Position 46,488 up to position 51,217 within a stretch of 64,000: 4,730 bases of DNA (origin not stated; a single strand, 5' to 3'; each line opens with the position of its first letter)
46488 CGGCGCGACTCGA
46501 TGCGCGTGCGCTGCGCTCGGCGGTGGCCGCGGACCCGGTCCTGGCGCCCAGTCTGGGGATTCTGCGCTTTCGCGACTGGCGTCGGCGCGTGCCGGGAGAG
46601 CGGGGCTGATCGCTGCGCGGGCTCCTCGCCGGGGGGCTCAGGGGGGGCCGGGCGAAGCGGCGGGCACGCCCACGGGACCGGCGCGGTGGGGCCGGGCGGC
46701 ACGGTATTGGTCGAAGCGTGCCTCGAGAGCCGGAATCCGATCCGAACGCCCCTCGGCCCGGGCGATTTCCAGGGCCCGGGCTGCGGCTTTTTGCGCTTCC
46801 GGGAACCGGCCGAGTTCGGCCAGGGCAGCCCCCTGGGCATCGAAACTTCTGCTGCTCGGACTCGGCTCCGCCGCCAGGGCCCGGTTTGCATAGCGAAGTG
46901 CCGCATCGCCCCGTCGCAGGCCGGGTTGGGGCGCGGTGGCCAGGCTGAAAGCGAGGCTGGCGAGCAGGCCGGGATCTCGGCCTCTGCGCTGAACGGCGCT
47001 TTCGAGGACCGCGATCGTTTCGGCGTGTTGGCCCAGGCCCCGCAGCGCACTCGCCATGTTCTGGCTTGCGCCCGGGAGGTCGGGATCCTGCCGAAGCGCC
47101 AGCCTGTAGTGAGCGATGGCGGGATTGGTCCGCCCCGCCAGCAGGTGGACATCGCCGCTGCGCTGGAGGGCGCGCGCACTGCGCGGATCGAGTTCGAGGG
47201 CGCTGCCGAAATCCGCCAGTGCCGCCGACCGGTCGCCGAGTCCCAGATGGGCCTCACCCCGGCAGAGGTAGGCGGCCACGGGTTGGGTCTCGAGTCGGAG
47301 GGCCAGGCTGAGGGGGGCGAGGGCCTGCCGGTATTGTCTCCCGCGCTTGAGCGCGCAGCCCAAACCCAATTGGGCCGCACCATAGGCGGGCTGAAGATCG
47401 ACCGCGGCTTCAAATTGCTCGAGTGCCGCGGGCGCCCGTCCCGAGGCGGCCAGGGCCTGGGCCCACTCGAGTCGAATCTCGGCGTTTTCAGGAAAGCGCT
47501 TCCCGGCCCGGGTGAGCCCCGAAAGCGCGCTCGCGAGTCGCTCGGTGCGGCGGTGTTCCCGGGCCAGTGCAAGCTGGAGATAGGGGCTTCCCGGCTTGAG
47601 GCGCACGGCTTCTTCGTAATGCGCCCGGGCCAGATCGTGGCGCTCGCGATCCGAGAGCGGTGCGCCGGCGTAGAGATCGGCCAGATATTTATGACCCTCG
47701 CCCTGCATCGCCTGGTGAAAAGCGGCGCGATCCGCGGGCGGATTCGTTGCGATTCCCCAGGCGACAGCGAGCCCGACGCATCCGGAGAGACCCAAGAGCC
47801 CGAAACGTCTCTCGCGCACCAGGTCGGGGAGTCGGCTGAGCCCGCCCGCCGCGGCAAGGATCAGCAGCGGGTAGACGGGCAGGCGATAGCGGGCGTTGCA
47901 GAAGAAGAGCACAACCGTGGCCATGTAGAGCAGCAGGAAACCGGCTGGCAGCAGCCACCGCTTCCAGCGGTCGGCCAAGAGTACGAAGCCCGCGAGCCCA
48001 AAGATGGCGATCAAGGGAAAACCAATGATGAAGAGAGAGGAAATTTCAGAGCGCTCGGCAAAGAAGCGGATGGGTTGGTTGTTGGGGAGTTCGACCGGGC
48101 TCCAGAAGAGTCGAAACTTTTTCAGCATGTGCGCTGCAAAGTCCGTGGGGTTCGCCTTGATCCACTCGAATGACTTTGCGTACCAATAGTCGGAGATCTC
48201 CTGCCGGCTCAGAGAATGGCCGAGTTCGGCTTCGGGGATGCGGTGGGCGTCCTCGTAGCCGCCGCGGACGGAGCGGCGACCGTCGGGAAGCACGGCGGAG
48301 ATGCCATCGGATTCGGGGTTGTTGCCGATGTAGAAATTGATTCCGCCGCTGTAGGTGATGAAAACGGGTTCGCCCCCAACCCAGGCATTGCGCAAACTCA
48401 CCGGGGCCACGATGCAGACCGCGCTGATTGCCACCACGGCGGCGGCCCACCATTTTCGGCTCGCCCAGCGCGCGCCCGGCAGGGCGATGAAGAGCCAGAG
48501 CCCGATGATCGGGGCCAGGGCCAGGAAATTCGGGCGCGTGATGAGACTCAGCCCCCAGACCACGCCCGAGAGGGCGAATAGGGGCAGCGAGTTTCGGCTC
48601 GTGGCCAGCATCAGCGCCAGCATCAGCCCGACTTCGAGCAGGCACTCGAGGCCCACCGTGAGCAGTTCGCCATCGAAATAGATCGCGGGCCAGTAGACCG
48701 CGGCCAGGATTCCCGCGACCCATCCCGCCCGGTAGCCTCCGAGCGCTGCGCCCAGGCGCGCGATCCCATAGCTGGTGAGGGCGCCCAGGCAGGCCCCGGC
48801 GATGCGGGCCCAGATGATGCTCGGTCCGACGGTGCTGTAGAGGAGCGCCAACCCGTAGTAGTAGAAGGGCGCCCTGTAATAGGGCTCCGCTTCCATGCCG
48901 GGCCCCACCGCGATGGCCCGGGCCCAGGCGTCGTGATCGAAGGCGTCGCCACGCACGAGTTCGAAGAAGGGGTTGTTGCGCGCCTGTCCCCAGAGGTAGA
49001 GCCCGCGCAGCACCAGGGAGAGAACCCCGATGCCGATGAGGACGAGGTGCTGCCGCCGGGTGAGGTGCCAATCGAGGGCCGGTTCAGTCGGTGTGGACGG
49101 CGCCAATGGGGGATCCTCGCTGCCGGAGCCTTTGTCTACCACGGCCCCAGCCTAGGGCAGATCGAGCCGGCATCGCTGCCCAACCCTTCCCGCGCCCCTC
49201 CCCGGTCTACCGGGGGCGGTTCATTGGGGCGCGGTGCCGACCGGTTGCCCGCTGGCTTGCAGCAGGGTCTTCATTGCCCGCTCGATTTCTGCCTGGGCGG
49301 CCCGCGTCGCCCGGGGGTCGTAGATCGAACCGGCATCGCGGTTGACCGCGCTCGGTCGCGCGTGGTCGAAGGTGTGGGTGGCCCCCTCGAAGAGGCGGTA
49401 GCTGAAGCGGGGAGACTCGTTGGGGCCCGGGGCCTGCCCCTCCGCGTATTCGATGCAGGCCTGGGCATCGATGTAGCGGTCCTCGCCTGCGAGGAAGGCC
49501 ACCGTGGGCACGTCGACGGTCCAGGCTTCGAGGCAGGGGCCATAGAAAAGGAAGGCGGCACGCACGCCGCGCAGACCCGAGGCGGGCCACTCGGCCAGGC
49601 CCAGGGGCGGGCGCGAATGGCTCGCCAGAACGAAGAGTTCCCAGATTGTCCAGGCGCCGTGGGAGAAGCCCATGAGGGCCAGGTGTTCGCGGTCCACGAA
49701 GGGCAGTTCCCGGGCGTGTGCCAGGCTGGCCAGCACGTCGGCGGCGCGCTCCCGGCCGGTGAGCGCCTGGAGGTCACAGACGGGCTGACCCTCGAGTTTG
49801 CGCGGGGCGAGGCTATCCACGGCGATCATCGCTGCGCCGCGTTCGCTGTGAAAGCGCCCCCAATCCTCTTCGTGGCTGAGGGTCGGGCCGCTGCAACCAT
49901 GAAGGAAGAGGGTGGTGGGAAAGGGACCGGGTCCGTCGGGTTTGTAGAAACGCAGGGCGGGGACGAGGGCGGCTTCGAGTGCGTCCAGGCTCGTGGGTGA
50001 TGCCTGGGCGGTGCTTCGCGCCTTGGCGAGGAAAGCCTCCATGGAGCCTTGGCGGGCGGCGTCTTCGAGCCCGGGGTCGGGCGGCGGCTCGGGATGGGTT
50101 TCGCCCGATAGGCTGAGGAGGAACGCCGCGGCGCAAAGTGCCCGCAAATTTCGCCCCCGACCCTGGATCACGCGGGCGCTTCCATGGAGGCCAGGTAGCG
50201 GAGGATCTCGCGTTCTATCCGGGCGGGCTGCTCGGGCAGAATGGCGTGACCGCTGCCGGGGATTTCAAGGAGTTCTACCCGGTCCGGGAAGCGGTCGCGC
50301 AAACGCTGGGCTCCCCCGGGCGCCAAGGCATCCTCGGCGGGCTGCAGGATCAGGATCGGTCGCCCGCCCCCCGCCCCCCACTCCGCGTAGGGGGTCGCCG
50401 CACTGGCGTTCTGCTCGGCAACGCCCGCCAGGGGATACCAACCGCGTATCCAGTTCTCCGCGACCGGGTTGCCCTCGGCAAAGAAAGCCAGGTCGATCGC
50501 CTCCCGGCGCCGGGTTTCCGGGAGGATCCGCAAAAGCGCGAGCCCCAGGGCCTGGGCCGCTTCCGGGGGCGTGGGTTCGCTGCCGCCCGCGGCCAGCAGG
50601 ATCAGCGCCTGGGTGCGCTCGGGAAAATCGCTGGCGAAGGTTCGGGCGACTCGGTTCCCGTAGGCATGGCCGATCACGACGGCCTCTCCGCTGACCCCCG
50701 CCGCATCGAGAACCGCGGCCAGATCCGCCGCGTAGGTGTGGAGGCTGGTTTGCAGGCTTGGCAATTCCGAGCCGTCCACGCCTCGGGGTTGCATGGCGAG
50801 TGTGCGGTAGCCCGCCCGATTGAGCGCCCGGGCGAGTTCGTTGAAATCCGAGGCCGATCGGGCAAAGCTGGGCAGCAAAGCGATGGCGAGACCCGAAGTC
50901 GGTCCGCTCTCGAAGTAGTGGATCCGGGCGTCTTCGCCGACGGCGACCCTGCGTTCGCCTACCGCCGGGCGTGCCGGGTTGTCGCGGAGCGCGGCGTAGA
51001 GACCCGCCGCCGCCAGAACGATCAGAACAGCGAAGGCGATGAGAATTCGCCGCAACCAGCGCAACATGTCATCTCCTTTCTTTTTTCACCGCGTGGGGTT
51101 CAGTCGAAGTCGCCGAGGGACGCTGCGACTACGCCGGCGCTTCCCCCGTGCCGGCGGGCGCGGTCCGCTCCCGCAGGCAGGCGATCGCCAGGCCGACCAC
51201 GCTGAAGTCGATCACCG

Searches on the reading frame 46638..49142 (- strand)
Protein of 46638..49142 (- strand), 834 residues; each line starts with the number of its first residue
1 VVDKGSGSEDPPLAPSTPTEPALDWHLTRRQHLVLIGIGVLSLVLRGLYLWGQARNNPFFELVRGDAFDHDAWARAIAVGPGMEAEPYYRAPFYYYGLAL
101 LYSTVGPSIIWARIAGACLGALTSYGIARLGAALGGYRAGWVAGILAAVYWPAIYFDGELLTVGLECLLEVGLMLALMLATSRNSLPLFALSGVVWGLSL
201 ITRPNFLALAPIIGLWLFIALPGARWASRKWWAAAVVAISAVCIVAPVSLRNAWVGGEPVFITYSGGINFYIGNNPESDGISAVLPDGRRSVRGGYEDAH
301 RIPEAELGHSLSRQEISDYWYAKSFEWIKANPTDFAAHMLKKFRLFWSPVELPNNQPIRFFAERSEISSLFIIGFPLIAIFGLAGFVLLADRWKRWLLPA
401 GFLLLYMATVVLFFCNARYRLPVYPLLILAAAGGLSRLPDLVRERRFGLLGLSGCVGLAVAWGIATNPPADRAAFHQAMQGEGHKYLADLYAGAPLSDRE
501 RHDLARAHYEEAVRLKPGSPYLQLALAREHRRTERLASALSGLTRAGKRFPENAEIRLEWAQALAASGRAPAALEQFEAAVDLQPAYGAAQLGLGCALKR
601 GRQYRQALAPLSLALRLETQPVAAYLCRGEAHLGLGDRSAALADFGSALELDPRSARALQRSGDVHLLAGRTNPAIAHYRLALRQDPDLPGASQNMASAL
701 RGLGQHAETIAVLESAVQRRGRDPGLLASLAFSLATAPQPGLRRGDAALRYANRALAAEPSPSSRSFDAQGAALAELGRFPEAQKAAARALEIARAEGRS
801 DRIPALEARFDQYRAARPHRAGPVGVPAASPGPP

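Call 77: search_protein_families(library=pfam, proteins=[window:46638-49142:-], max_evalue=0.001)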
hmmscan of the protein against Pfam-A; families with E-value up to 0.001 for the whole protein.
window:46638-49142:- (834 aa): 13 families
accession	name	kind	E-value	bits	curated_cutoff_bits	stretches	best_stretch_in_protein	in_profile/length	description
PF13428.12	TPR_14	-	7e-15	54.5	23.5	0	522-563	3-44/44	Tetratricopeptide repeat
PF07719.23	TPR_2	-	1.2e-13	50.5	27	0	623-654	2-33/34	Tetratricopeptide repeat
PF00515.34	TPR_1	-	3.2e-13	49.3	27.8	0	623-654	2-33/34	Tetratricopeptide repeat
PF14559.12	TPR_19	-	2.5e-12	47.4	25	1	633-688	2-57/68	Tetratricopeptide repeat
PF13424.12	TPR_12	-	5.4e-12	46.2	30.1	0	623-684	4-73/77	Tetratricopeptide repeat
PF13414.12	TPR_11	-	1.8e-11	44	26.8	0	663-700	1-38/42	TPR repeat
PF13432.12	TPR_16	-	8.6e-11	42.5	32.7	2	628-690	3-65/65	Tetratricopeptide repeat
PF13181.12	TPR_8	-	2.7e-10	40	25.7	0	656-688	1-33/34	Tetratricopeptide repeat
PF13431.12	TPR_17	-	3.3e-07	30.5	24.4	0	679-708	2-31/34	Tetratricopeptide repeat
PF24575.1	TPR_Slam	-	6.2e-07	30.2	35.2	0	548-607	39-100/104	Surface lipoprotein assembly modifier, N-terminal TPR repeats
PF13429.12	TPR_15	-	0.00011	22.2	26.2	0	616-737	141-261/280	Tetratricopeptide repeat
PF13231.12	PMT_2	-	0.00035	21.3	26.1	1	90-244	2-154/160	Dolichyl-phosphate-mannose-protein mannosyltransferase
PF13371.12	TPR_9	-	0.00084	19.7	35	0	600-658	7-65/73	Tetratricopeptide repeat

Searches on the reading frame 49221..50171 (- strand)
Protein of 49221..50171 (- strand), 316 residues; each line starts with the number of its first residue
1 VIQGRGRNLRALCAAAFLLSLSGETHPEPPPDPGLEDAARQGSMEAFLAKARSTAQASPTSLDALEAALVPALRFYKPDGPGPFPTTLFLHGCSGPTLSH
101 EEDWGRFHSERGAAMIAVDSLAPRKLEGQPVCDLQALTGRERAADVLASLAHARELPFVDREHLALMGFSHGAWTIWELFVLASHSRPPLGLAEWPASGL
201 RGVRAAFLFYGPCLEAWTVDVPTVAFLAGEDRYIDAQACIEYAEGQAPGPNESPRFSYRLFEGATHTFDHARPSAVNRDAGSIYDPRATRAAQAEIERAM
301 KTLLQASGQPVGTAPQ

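Call 77: search_protein_families(library=pfam, proteins=[window:49221-50171:-], max_evalue=0.001)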
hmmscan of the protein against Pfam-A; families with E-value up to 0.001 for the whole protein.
window:49221-50171:- (316 aa): 1 family
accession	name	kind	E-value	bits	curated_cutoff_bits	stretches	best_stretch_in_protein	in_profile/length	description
PF01738.24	DLH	-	7.2e-06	26.2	21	0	198-300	116-213/217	Dienelactone hydrolase family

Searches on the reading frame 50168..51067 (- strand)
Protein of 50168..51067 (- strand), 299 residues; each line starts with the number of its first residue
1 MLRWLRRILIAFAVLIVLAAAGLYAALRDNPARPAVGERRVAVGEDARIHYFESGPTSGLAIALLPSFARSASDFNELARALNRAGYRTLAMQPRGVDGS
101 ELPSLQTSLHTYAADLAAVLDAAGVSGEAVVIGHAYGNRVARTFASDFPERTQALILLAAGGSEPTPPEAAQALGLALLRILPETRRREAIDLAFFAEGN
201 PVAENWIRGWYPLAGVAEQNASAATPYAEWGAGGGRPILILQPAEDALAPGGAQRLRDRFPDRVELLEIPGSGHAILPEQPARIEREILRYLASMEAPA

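Call 77: search_protein_families(library=pfam, proteins=[window:50168-51067:-], max_evalue=0.001)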
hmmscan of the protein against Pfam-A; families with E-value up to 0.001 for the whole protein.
window:50168-51067:- (299 aa): 3 families
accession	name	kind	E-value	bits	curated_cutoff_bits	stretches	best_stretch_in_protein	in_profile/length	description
PF00561.26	Abhydrolase_1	-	3.3e-18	66.7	25.8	1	64-213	5-151/245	alpha/beta hydrolase fold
PF12697.13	Abhydrolase_6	-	2.6e-13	51.6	26.3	1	64-285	3-215/217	Alpha/beta hydrolase family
PF12146.15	Hydrolase_4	-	6.1e-12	45.8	27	1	62-280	7-238/239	Serine aminopeptidase, S33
